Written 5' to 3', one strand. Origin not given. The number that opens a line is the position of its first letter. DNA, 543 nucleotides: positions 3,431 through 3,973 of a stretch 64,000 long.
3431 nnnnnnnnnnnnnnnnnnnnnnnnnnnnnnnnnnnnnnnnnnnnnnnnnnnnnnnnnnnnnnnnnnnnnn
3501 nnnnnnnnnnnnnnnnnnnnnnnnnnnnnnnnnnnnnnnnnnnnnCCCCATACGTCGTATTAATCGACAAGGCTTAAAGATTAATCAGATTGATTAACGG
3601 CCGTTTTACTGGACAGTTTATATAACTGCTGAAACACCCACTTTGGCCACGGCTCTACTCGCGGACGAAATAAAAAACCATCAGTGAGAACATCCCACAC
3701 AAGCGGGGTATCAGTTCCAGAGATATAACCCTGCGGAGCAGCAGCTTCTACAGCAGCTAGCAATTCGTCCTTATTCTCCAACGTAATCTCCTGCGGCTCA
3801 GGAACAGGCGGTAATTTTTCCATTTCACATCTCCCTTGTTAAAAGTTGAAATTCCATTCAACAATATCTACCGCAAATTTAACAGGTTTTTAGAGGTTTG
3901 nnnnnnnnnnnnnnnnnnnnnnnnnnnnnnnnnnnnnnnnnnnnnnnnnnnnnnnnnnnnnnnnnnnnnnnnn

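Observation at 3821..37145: Phage-encoded CsrA with a matching set of GGA-hairpin leaders: a candidate viral post-transcriptional regulon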

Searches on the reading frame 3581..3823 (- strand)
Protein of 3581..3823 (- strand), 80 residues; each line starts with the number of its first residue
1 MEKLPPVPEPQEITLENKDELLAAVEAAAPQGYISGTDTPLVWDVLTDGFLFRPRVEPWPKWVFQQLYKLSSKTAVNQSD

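Call 10: search_protein_families(library=pfam, proteins=[window:3581-3823:-], max_evalue=0.01)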
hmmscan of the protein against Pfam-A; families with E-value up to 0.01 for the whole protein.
window:3581-3823:- (80 aa): 0 families

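Call 55: find_encoding_contigs(protein=window:3581-3823:-, flank=10000, max_places=1)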
Protein window:3581-3823:- (80 aa): 2 contigs read that carry it; 1 place shown.
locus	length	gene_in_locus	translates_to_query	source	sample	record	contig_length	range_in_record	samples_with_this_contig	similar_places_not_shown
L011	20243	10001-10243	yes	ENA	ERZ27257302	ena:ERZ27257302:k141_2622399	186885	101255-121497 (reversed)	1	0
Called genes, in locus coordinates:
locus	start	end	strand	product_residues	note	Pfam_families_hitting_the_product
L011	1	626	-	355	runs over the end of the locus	-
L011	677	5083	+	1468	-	PF00562:RNA_pol_Rpb2_6, PF04997:RNA_pol_Rpb1_1 (faint), PF00623:RNA_pol_Rpb1_2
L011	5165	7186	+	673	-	PF13384:HTH_23 (faint), PF12802:MarR_2 (faint), PF08281:Sigma70_r4_2 (faint), PF24308:DUF7487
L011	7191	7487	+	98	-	-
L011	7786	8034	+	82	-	-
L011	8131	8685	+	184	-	-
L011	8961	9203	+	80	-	-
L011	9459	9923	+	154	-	-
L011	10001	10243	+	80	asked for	-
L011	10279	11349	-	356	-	-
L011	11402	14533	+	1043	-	PF04998:RNA_pol_Rpb1_5, PF14528:LAGLIDADG_3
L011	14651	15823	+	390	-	PF01385:OrfB_IS605, PF07282:Cas12f1-like_TNB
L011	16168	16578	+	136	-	-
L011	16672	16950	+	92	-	-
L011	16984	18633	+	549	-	-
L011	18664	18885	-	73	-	-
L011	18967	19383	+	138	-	-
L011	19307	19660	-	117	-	-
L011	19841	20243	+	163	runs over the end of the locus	-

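Call 57: find_encoding_contigs(protein=L011:19307-19660:-, flank=10000, max_places=1)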
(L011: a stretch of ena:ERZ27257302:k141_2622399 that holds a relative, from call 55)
Protein L011:19307-19660:- (117 aa): 1 contig read that carries it; 1 place shown.
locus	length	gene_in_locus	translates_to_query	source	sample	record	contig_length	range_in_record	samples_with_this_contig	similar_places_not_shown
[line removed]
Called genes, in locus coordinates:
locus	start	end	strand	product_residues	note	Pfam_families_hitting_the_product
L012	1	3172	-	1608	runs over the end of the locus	PF15902:Sortilin-Vps10 (faint)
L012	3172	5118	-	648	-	-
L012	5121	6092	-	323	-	-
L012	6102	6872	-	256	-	-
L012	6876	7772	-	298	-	-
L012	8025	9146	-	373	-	-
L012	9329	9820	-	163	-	-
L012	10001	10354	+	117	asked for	-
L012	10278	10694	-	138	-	-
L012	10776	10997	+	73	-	-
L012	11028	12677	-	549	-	-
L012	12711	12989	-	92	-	-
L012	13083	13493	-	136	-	-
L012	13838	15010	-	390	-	PF01385:OrfB_IS605, PF07282:Cas12f1-like_TNB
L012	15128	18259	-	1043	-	PF04998:RNA_pol_Rpb1_5, PF14528:LAGLIDADG_3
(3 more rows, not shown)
